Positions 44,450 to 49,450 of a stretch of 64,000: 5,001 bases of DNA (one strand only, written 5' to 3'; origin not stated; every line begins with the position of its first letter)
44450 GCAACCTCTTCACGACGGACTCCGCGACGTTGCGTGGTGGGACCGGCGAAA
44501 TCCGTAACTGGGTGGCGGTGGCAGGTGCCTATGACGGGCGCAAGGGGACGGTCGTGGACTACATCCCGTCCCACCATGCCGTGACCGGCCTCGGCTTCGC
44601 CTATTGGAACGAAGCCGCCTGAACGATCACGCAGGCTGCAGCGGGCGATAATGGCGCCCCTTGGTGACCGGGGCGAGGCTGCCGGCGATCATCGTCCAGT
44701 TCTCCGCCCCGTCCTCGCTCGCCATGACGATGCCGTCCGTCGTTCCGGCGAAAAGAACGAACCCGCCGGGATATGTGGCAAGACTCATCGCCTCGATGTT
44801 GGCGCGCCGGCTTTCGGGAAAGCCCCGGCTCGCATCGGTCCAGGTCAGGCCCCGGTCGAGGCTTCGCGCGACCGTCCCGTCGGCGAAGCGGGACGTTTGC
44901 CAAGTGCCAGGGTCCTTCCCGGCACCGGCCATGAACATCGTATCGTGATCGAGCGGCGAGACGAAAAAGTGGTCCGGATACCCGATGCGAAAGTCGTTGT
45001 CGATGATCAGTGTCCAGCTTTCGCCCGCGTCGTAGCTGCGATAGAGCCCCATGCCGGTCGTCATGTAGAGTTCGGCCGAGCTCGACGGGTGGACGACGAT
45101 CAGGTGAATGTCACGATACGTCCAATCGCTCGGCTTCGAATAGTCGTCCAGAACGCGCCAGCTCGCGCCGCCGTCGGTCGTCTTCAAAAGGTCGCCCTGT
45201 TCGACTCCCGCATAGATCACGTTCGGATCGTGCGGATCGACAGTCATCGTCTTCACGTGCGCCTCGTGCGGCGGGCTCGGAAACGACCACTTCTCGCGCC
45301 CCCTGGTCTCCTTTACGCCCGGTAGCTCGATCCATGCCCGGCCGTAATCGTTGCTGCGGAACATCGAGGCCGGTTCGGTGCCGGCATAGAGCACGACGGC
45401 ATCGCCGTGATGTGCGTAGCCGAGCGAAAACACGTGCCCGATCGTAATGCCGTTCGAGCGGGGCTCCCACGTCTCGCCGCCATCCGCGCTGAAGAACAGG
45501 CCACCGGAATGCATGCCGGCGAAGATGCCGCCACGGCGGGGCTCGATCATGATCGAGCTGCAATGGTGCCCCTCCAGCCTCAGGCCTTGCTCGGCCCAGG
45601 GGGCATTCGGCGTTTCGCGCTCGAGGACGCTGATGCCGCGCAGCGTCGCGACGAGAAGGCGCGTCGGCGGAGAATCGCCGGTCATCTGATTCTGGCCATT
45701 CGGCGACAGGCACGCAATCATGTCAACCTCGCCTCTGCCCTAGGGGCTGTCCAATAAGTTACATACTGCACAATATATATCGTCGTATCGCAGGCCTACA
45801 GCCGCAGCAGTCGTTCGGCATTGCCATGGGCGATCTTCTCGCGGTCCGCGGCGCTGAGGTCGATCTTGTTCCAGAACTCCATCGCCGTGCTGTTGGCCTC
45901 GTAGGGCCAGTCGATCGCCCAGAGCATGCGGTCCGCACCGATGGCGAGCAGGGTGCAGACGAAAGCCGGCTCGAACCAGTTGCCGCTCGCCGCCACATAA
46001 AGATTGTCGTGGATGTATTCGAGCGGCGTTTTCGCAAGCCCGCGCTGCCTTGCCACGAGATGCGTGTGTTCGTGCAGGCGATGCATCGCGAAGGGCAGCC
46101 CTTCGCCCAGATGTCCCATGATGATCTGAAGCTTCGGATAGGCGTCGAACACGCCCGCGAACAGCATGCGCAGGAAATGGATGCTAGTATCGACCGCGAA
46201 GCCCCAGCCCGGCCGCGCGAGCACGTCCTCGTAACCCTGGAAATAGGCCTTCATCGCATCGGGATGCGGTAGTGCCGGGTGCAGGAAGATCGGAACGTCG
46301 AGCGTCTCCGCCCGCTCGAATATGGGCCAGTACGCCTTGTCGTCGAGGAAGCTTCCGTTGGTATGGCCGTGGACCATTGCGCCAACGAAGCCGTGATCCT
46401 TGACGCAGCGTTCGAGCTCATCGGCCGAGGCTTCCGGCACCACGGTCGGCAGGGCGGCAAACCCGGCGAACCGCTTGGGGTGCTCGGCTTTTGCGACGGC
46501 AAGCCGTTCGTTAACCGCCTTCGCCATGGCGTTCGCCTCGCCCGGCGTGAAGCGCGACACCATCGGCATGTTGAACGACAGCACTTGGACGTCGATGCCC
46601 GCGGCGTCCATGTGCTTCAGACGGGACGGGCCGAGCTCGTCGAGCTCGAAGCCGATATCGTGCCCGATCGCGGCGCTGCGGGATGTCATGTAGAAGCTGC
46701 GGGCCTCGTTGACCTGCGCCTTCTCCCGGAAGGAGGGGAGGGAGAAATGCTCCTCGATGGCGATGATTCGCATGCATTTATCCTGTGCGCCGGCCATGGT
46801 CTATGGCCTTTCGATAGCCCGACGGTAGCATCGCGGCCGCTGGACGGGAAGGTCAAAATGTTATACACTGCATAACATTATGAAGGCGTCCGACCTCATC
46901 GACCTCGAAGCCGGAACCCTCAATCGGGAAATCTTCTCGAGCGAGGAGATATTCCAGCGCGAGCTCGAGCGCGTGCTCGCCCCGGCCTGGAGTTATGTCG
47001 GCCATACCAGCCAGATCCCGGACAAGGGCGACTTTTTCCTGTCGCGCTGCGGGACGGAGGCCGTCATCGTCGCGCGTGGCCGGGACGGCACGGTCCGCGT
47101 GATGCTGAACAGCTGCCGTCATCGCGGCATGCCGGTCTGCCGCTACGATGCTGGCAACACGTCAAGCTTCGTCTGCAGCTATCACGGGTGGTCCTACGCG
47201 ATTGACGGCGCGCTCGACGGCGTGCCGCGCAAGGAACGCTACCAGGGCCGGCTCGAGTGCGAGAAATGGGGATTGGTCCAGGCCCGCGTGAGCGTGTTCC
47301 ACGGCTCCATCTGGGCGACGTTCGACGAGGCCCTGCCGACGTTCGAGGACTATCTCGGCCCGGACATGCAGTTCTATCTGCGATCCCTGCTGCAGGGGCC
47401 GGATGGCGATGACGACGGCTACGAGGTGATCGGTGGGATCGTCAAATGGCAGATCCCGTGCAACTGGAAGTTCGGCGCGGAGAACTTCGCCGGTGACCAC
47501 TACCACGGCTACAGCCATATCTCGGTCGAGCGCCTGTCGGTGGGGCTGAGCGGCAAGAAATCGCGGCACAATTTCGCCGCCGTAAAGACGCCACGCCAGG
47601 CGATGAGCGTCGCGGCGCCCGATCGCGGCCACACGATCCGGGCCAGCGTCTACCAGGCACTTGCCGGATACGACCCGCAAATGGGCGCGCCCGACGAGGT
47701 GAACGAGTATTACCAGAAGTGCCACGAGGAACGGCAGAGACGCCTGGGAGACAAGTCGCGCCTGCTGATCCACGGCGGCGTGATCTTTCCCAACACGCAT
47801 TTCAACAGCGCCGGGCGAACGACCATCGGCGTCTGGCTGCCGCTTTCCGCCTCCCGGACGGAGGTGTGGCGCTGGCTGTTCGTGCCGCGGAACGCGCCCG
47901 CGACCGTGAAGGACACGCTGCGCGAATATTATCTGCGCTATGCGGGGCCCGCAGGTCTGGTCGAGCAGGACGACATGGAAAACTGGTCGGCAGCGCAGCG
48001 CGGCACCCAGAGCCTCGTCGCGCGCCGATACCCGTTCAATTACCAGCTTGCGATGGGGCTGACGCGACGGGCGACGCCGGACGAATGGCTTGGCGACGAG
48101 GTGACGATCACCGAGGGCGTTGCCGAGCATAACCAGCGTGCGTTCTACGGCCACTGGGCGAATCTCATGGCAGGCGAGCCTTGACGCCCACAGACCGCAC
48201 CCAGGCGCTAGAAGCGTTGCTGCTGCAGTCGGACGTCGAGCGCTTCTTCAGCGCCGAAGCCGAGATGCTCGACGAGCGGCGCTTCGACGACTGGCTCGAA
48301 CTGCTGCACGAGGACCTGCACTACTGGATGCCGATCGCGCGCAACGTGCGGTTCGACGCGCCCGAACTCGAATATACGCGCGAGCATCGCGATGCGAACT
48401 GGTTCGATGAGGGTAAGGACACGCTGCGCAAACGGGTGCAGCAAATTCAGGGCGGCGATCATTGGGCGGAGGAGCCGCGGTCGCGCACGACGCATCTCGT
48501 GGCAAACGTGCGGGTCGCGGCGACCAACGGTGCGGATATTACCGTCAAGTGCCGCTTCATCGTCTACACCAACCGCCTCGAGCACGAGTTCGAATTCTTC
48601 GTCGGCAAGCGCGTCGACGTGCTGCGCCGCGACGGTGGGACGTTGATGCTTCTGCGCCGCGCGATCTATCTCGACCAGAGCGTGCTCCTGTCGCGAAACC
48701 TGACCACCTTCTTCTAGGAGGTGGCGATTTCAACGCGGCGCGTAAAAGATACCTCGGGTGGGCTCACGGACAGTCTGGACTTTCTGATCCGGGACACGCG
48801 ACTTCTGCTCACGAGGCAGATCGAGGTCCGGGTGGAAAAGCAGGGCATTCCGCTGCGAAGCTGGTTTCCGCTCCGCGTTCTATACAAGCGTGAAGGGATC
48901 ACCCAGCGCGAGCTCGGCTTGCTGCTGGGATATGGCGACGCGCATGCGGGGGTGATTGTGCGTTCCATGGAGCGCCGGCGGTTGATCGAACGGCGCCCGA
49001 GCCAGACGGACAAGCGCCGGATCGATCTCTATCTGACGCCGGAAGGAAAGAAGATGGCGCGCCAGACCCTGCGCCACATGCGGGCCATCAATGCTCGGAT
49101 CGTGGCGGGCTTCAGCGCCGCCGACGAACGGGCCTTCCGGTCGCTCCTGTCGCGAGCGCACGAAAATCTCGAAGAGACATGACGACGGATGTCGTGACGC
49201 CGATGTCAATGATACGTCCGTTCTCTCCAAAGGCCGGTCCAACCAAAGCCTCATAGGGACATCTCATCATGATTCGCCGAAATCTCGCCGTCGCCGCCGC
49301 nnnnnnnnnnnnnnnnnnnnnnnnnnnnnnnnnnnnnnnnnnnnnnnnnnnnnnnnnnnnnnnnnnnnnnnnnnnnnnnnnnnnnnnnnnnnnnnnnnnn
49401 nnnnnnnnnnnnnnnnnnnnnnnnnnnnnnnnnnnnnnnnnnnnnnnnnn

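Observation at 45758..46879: Shared operator-like motif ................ on both sides of the amidohydrolase_2 gene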

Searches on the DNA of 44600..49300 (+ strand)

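Call 8: search_dna_similar(query=window:44600-49300:+, collection=plasmids, mode=distant, max_rows=20)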
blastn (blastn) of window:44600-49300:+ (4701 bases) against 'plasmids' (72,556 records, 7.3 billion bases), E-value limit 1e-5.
Records with a match: 17; places in all: 17; records where one place covers at least 80% of the query: 0.
Best place of each record, by identity: 60-80% 17.
By first word of the organism name: Rhodococcus 4; Klebsiella 2; Variovorax 1; Massilia 1; Arthrobacter 1; Pseudarthrobacter 1; Paraburkholderia 1; Pseudomonas 1; Pandoraea 1; Sinorhizobium 1; and 3 more.
By predicted mobility (MOB-suite, as given by PLSDB): conjugative 7; non-mobilizable 5; mobilizable 5.
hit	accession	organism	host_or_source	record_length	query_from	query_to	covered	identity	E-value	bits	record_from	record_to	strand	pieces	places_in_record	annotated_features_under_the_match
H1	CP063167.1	Variovorax paradoxus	-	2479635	2300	4116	25%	66.0%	3e-21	288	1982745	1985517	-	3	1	aromatic ring-hydroxylating dioxygenase subunit alpha | SDR family oxidoreductase | 3-phenylpropionate/cinnamic acid dioxygenase subunit beta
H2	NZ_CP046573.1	Rhodococcus sp. WAY2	cell culture,bacterial consortium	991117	2357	2628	6%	69.0%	8e-16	95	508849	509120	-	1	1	aromatic ring-hydroxylating dioxygenase subunit alpha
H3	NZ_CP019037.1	Massilia putida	Soil,wolfram mine tailing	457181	2361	2561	4%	70.0%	2e-10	78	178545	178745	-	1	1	aromatic ring-hydroxylating dioxygenase subunit alpha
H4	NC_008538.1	Arthrobacter sp. FB24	-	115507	3258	3448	4%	70.1%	3e-9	74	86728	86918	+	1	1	SRPBCC family protein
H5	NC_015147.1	Pseudarthrobacter phenanthrenivorans Sphe3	creosote-polluted soil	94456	3258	3448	4%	70.1%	3e-9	74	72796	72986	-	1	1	SRPBCC family protein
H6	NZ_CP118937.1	Klebsiella pneumoniae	Pure isolate,Shoe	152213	2451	2643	4%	68.6%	1e-7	69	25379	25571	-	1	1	aromatic ring-hydroxylating dioxygenase subunit alpha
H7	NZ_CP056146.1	Klebsiella variicola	culture,Freshwater sample from ...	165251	2451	2643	4%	68.6%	1e-7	69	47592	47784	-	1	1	aromatic ring-hydroxylating dioxygenase subunit alpha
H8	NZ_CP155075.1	Paraburkholderia sp. PREW-6R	single cell,Phlox subulata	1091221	2459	2615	3%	68.8%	5e-6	64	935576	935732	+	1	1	none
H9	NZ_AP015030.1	Pseudomonas putida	-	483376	2500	2628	3%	73.3%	3e-9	74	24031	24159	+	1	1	aromatic ring-hydroxylating dioxygenase subunit alpha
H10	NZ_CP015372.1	Pandoraea pnomenusa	mixed culture,bioreactor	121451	2485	2599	2%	75.9%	2e-10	77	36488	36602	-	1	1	aromatic ring-hydroxylating dioxygenase subunit alpha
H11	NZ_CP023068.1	Sinorhizobium sojae CCBAU 05684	G.max,nodule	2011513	1767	1880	2%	75.7%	6e-11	79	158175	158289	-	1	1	record has no annotation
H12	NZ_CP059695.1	Gordonia rubripertincta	Cell culture,soil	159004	3633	3740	2%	79.8%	1e-14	92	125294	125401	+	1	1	aromatic-ring-hydroxylating dioxygenase subunit beta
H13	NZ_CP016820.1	Rhodococcus sp. p52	oil-polluted soil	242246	3633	3740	2%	78.7%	1e-14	92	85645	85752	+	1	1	aromatic-ring-hydroxylating dioxygenase subunit beta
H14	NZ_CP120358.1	Rhodococcus rhodochrous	single cell,petroleum contaminated soil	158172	3633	3740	2%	78.7%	1e-14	92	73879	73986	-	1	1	aromatic-ring-hydroxylating dioxygenase subunit beta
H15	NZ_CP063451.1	Rhodococcus pyridinivorans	oil-polluted soil,Libyan oil-polluted ...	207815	3633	3740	2%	78.7%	1e-14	92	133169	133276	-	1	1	aromatic-ring-hydroxylating dioxygenase subunit beta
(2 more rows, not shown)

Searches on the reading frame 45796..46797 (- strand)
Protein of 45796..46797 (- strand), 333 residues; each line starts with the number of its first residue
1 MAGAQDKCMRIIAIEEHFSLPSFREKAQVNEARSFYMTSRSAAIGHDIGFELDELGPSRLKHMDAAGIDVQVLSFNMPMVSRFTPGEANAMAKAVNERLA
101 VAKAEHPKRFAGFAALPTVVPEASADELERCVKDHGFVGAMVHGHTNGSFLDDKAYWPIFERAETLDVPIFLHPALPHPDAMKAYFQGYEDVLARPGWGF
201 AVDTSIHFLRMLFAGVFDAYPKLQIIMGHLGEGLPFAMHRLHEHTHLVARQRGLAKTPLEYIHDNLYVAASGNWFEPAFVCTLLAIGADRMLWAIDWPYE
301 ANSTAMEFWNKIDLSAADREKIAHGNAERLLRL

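Call 6: search_protein_families(library=pfam, proteins=[window:45796-46797:-])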
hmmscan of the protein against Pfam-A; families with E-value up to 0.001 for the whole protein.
window:45796-46797:- (333 aa): 1 family
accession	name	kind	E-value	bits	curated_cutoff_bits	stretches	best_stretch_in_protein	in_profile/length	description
PF04909.20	Amidohydro_2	-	6.8e-46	157.8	26.4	1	56-333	26-289/289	Amidohydrolase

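Call 22: search_protein_families(library=ncbifam, proteins=[window:45796-46773:-], max_evalue=0.00001)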
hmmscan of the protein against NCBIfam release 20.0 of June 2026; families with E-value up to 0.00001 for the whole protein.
window:45796-46773:- (325 aa): 0 families

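Call 24: search_solved_structures(query=window:45796-46773:-, max_evalue=1e-10)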
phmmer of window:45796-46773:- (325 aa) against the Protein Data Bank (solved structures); distinct sequences matched with E-value up to 1e-10: 34.
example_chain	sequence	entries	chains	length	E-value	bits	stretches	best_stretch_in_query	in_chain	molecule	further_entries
3s4t_A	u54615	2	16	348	3.1e-65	223.6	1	46-325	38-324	Amidohydrolase 2 | Gamma-resorcylate decarboxylase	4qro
2dvt_A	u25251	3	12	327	5e-62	213.1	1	4-325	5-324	Thermophilic reversible gamma-resorcylate decarboxylase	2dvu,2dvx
3nur_A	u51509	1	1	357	5.5e-54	186.7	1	4-324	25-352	Amidohydrolase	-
7wkl_A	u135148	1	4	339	1.5e-53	185.2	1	4-325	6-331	Amidohydrolase 2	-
7wmb_A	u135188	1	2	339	3.2e-53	184.1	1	4-325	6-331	Amidohydrolase 2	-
7wjr_A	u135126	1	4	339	5.4e-53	183.4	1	4-325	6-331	2,3-dihydroxybenzoate decarboxylase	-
7wkm_A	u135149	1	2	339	5.4e-53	183.4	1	4-325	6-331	Amidohydrolase 2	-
7a19_A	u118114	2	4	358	6.6e-53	183.1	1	4-325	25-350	Amidohydrolase 2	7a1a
4inf_A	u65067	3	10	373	1.5e-49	172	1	27-324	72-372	METAL-DEPENDENT HYDROLASE | 5-Carboxyvanillate Decarboxylase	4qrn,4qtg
4qs5_A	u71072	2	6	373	7.6e-49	169.8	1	27-324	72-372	Ligw2 Decarboxylase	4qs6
6m53_A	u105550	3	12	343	4.3e-47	164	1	4-325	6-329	2,3-dihydroxybenzoate decarboxylase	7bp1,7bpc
4icm_A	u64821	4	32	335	3.9e-45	157.6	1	44-325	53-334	5-carboxyvanillate decarboxylase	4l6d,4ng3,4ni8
6jqw_A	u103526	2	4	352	1.2e-37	133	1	4-297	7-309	Salicylate decarboxylase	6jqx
8h41_A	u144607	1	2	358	1.2e-37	132.9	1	4-297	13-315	Salicylate decarboxylase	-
4ign_A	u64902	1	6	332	2e-25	92.8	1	51-294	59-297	2-amino-3-carboxymuconate-6-semialdehyde decarboxylase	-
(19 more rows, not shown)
